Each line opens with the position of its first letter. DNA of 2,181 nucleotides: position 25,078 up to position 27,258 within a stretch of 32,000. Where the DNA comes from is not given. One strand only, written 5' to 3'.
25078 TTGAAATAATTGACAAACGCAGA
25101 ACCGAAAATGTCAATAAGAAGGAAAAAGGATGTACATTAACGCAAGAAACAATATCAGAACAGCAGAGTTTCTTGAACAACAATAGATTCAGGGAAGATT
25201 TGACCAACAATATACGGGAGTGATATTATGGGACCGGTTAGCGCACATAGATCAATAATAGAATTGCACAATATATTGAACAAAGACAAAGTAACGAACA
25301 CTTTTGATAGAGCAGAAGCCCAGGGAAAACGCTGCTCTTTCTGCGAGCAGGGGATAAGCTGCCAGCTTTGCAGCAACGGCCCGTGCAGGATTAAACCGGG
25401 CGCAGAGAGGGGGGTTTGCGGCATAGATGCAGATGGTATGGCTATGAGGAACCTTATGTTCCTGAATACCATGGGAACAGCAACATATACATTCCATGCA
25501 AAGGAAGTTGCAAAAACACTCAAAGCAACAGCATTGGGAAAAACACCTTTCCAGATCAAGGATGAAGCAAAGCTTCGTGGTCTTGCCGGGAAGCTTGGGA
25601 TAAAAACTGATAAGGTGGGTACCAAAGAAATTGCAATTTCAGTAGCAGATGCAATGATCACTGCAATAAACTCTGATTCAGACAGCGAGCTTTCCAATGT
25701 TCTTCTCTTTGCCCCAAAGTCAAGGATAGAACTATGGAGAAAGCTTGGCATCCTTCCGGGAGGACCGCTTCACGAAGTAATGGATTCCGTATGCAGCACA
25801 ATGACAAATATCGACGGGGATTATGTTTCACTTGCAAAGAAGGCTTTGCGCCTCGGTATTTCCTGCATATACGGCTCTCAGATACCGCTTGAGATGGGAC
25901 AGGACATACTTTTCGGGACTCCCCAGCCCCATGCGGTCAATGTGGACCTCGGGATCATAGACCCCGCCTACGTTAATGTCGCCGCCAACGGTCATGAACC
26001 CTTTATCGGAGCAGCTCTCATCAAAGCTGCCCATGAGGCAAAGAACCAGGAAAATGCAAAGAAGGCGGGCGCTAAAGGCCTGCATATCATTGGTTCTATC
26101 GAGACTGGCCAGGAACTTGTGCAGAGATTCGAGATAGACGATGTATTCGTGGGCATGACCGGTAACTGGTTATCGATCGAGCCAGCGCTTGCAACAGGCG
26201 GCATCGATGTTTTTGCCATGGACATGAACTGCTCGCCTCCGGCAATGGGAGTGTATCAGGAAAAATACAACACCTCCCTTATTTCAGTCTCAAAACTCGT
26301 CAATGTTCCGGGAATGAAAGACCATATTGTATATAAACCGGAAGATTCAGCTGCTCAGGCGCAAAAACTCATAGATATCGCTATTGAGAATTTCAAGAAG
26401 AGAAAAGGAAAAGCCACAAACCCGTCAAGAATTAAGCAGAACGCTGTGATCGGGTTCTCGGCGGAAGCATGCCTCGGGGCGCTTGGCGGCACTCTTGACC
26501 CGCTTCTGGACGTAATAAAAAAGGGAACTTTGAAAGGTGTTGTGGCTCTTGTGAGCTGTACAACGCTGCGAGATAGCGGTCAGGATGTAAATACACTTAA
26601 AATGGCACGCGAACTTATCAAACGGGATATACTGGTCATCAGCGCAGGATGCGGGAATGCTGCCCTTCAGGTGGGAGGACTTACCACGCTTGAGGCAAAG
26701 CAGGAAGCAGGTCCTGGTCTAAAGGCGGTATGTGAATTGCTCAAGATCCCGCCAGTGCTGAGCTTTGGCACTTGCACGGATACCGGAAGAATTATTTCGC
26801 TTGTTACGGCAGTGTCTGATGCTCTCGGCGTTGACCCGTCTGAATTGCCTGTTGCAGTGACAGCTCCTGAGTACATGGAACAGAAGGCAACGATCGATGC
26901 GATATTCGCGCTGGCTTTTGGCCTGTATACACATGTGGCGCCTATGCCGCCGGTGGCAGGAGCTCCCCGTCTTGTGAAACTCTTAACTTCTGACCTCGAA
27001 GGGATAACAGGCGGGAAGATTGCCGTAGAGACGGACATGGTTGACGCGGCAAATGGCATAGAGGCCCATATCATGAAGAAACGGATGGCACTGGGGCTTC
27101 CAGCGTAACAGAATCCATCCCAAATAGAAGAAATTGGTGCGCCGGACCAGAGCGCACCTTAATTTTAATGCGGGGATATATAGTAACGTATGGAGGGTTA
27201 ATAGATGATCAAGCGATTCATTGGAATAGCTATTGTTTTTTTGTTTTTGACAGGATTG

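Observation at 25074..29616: cooS / HAO-like octahaem cytochrome / CBS / HPP on one strand: candidate undescribed CO (or ferredoxin) to nitrogen-oxide module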

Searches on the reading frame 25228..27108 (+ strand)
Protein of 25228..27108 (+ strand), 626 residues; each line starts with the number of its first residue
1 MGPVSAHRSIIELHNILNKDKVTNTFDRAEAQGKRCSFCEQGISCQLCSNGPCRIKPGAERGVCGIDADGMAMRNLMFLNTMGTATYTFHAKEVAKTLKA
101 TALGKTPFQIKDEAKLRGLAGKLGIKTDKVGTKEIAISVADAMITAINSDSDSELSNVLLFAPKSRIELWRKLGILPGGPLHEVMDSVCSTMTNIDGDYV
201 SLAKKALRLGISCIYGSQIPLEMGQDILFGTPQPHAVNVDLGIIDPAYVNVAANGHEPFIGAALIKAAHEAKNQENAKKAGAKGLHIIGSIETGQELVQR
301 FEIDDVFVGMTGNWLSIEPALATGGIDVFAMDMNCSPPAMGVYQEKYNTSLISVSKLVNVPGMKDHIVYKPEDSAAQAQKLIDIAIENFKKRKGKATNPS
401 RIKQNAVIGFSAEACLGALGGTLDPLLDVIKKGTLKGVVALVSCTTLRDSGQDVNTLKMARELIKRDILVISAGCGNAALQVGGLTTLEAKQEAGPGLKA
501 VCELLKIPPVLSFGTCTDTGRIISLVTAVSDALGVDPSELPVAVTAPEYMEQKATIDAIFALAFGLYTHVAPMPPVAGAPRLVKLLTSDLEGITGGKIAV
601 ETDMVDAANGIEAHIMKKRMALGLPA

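Call 3: search_protein_families(library=pfam, proteins=[window:25228-27108:+], max_evalue=0.01)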
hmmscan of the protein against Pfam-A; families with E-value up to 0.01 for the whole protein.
window:25228-27108:+ (626 aa): 1 family
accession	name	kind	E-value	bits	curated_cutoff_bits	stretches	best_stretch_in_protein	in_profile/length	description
PF03063.25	Prismane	-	5.1e-147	491.1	27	1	44-604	2-512/513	Prismane/CO dehydrogenase family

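Call 10: search_solved_structures(query=window:25228-27108:+, show_alignments=3, max_evalue=0.00001)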
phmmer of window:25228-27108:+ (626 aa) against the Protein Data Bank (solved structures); distinct sequences matched with E-value up to 0.00001: 38.
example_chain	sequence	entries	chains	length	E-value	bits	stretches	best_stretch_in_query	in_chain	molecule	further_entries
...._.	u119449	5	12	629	1.3e-237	793.4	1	4-624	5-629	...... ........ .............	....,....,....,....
6t7j_B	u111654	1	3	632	6.2e-125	421.4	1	4-625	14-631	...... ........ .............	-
6elq_X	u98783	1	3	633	6e-114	385.1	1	12-623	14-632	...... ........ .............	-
6b6v_A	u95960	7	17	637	1.1e-106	361.1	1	13-625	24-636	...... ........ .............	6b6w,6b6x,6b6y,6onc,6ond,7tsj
6dc2_A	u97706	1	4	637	1.4e-106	360.7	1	13-625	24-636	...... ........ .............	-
6vwy_A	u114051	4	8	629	9.9e-105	354.6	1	13-625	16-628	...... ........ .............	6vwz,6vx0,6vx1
6ons_A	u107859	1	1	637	3.6e-104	352.8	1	13-625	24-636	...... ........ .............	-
7zx3_X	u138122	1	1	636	8.4e-101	341.7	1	8-625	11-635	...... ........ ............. 2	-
9tox_X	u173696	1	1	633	9.3e-101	341.5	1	8-625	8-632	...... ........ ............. 2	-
7err_A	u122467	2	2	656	1.1e-100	341.3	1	8-625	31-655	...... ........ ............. 2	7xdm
7xdn_A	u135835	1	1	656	1.5e-100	340.9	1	8-625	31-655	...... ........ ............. 2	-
7zx5_X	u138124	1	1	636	3.3e-100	339.7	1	8-625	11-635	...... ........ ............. 2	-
7zy1_X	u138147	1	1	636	4.8e-100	339.2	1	8-625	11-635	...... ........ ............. 2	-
9iyo_A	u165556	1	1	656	5.5e-100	339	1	8-625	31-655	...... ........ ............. 2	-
1su6_A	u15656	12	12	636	6.2e-100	338.8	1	8-625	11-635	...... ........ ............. 2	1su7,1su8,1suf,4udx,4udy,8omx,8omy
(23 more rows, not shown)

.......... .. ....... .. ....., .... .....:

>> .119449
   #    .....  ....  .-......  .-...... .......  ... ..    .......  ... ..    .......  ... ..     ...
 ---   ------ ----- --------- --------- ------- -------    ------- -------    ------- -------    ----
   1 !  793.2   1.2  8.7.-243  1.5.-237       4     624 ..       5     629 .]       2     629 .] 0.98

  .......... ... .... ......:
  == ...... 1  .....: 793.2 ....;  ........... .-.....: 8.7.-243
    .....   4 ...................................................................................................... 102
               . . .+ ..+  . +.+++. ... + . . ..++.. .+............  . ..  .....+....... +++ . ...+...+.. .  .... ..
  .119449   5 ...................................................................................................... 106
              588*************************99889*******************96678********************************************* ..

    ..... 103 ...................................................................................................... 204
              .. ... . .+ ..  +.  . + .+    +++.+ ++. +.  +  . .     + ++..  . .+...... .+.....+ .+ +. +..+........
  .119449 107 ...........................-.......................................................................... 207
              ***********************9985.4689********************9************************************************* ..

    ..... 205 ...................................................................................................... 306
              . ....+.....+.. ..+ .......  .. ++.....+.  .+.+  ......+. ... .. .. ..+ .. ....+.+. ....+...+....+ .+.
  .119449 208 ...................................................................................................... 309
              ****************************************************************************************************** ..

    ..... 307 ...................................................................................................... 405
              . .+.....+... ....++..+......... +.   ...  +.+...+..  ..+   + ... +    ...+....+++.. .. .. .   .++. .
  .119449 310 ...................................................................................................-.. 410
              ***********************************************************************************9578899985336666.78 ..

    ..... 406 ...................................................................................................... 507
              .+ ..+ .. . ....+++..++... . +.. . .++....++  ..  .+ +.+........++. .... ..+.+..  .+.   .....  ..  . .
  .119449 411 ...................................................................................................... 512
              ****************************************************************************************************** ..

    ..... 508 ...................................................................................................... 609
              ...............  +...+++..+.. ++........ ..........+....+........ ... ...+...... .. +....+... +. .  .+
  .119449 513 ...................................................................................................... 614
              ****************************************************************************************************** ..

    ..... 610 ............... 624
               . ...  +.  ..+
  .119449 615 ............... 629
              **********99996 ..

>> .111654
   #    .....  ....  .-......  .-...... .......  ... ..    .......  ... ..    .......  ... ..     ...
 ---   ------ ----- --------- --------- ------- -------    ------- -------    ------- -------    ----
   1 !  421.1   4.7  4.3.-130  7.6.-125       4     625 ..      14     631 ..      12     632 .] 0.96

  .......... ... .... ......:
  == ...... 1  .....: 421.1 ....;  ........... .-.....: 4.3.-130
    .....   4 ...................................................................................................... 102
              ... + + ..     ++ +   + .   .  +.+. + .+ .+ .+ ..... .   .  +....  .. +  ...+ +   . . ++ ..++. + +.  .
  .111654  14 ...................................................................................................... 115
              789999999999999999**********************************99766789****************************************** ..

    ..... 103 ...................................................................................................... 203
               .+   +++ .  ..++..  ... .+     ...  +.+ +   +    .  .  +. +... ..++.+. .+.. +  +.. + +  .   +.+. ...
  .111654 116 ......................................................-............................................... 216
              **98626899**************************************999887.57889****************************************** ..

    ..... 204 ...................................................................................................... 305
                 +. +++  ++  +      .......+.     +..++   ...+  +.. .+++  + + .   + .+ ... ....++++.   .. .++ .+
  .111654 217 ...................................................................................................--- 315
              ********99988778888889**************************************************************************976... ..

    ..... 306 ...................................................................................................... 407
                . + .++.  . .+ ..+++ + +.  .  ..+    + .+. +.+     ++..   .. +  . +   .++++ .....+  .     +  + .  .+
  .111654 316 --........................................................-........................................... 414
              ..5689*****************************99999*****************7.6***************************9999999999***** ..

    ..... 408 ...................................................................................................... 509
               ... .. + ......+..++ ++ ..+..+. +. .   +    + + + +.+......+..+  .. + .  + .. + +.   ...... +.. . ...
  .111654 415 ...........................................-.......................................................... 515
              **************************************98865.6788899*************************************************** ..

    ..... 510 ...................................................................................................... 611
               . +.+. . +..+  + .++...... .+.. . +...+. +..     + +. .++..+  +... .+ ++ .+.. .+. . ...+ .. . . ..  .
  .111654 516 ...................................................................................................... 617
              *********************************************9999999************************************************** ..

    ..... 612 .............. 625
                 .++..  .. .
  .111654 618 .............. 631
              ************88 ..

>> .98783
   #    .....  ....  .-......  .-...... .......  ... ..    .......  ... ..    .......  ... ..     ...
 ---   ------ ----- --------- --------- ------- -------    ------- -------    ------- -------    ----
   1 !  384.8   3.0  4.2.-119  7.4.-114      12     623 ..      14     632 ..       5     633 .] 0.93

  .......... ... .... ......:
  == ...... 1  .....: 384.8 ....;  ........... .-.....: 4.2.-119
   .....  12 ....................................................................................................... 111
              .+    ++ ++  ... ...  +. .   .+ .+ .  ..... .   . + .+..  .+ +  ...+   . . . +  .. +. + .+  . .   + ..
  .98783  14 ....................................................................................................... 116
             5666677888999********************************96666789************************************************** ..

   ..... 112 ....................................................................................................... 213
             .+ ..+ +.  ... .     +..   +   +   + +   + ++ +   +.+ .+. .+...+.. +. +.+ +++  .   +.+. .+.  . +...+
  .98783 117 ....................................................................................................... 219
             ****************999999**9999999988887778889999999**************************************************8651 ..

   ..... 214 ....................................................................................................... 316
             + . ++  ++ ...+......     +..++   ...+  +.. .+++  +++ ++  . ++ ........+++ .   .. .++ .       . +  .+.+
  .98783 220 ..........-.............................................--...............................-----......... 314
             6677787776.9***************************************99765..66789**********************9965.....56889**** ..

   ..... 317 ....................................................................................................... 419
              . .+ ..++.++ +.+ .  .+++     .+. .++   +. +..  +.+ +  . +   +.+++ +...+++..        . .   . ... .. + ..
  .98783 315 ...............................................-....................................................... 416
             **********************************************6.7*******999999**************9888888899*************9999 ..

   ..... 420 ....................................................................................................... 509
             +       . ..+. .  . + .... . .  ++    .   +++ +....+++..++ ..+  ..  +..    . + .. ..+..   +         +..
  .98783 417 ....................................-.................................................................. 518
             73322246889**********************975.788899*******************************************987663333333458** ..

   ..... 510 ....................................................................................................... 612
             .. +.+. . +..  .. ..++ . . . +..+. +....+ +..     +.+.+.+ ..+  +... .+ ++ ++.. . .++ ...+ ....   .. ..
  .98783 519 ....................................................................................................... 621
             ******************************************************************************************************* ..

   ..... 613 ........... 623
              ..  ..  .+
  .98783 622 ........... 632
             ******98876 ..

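Call 27: find_homologous_proteins(query=window:25228-27108:+, max_evalue=1e-50)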
Query window:25228-27108:+ (626 aa): 5311 proteins with E <= 1e-50 among 8000 candidates; the best 120 are listed.
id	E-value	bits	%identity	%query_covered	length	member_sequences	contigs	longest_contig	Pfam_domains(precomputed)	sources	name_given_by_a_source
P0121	0.0e+0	1283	92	100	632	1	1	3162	PF03063.26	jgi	jgi:carbon-monoxide dehydrogenase catalytic subunit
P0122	0.0e+0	1273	91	100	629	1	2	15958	PF03063.26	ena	-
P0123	0.0e+0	1270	91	100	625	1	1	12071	PF03063.26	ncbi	-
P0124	0.0e+0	1257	89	100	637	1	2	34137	PF03063.26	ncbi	-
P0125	0.0e+0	1256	89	100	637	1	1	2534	PF03063.26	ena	-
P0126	0.0e+0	1255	89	100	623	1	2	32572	PF03063.26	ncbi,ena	-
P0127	0.0e+0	1252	89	100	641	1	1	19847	PF03063.26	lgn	-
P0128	0.0e+0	1251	89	100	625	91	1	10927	PF03063.26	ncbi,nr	ncbi:anaerobic carbon-monoxide dehydrogenase catalytic subunit [Methanosarcinales archaeon]|nr:anaer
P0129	0.0e+0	1250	90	100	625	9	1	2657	PF03063.26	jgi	jgi:carbon-monoxide dehydrogenase catalytic subunit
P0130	0.0e+0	1248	88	100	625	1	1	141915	PF03063.26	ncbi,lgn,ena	ncbi:MAG TPA: anaerobic carbon-monoxide dehydrogenase catalytic subunit [Candidatus Methanoperedens 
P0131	0.0e+0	1246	89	100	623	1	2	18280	PF03063.26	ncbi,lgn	-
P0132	0.0e+0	1245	88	100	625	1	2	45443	PF03063.26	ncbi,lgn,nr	ncbi:MAG: anaerobic carbon-monoxide dehydrogenase catalytic subunit [Candidatus Methanoperedens sp.]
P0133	0.0e+0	1244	87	100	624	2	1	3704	PF03063.26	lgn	-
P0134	0.0e+0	1243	89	100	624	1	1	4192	PF03063.26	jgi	jgi:carbon-monoxide dehydrogenase catalytic subunit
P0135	0.0e+0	1242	88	100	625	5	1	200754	PF03063.26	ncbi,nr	ncbi:Hydroxylamine reductase [uncultured archaeon]|nr:Hydroxylamine reductase [uncultured archaeon]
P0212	5.0e-289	978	70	100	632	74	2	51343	PF03063.26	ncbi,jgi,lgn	jgi:anaerobic carbon-monoxide dehydrogenase catalytic subunit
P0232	6.3e-257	872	64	99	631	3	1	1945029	PF03063.26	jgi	-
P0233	9.6e-257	872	64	99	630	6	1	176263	PF03063.26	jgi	jgi:carbon-monoxide dehydrogenase catalytic subunit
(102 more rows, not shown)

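Call 28: find_encoding_contigs(protein=P0212, flank=6000, max_places=3)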
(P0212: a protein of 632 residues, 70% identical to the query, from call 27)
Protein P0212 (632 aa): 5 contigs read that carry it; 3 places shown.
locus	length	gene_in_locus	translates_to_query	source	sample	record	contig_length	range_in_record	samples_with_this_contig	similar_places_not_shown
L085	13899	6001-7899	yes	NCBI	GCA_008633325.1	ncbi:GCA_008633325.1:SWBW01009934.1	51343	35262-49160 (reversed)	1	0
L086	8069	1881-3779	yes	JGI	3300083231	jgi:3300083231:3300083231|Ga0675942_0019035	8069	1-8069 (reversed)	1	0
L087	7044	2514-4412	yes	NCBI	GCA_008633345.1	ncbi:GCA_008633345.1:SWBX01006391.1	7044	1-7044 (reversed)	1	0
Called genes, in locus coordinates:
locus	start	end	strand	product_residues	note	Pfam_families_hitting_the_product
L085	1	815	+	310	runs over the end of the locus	PF14522:Cytochrome_C7 (faint), PF14537:Cytochrom_c3_2 (faint)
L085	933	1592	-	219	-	PF02811:PHP, PF13263:PHP_C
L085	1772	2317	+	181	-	PF01558:POR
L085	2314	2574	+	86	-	PF12797:Fer4_2 (weak), PF00037:Fer4 (weak), PF13237:Fer4_10 (weak), PF14697:Fer4_21, PF12838:Fer4_7, PF13187:Fer4_9 (weak), PF00037:Fer4, PF12837:Fer4_6 (weak), +3 more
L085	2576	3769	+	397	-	PF01855:POR_N, PF02780:Transketolase_C, PF17147:PFOR_II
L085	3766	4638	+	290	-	PF02775:TPP_enzyme_C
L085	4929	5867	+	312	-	PF13379:NMT1_2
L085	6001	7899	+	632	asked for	PF03063:Prismane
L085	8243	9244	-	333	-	-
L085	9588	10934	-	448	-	PF08543:Phos_pyr_kin, PF00294:PfkB, PF10120:ThiN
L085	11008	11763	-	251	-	PF01336:tRNA_anti-codon (faint)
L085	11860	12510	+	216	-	PF01209:Ubie_methyltran (weak), PF13489:Methyltransf_23, PF03848:TehB (weak), PF08241:Methyltransf_11, PF08242:Methyltransf_12, PF13649:Methyltransf_25, PF13847:Methyltransf_31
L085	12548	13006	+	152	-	-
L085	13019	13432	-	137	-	PF09845:OapC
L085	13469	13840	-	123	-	PF09846:OapB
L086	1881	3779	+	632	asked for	PF03063:Prismane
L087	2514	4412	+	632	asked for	PF03063:Prismane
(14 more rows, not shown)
